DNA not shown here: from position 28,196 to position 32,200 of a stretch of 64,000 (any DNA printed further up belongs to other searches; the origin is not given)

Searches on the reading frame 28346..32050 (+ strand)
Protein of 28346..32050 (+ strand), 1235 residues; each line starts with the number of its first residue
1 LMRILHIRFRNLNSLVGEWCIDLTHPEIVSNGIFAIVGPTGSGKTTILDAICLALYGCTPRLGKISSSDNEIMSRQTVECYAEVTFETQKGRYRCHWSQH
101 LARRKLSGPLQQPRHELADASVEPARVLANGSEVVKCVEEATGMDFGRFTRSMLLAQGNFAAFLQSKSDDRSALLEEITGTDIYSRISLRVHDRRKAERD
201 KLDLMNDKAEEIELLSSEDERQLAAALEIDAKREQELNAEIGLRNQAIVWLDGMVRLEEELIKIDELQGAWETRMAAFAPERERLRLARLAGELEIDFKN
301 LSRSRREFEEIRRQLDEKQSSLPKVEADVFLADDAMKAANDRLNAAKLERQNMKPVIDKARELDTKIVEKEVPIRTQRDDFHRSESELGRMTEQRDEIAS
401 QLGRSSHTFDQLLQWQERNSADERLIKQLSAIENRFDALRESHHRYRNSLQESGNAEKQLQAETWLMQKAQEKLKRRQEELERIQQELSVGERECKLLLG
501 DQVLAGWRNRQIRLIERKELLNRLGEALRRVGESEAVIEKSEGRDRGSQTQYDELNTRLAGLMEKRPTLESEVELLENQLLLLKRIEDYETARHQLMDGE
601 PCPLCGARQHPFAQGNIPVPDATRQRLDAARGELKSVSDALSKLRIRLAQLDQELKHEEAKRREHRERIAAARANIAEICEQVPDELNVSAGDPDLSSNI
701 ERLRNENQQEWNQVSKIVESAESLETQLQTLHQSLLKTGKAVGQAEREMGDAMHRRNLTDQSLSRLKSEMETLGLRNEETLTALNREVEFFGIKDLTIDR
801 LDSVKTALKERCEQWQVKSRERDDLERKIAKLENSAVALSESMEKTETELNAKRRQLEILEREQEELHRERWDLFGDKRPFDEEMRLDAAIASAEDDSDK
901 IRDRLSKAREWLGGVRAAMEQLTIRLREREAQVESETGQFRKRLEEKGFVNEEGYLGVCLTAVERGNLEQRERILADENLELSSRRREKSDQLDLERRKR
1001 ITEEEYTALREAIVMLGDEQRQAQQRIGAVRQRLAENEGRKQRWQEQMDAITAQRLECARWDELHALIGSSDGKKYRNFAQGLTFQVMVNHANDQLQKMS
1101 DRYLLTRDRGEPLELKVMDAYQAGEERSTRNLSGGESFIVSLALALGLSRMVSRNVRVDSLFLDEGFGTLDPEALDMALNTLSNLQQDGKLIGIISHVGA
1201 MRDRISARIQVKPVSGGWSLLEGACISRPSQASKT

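Call 33: search_protein_families(library=pfam, proteins=[window:28346-32050:+])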
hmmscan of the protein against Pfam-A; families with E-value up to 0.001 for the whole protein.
window:28346-32050:+ (1235 aa): 5 families
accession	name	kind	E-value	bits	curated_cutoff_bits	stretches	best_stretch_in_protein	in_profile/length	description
PF13476.12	AAA_23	-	2.9e-25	90.5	27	1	7-213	2-197/201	AAA domain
PF13558.12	SbcC_Walker_B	-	1.1e-10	42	27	1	1119-1183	16-89/90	SbcC/RAD50-like, Walker B motif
PF02463.25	SMC_N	-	1.6e-09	38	40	0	30-90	23-87/220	RecF/RecN/SMC N terminal domain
PF13555.12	AAA_29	-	5e-06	26.6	27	1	29-57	20-48/61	P-loop containing region of AAA domain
PF07200.18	Mod_r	-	0.0002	21.8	30.1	1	808-906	18-119/146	Modifier of rudimentary (Mod(r)) protein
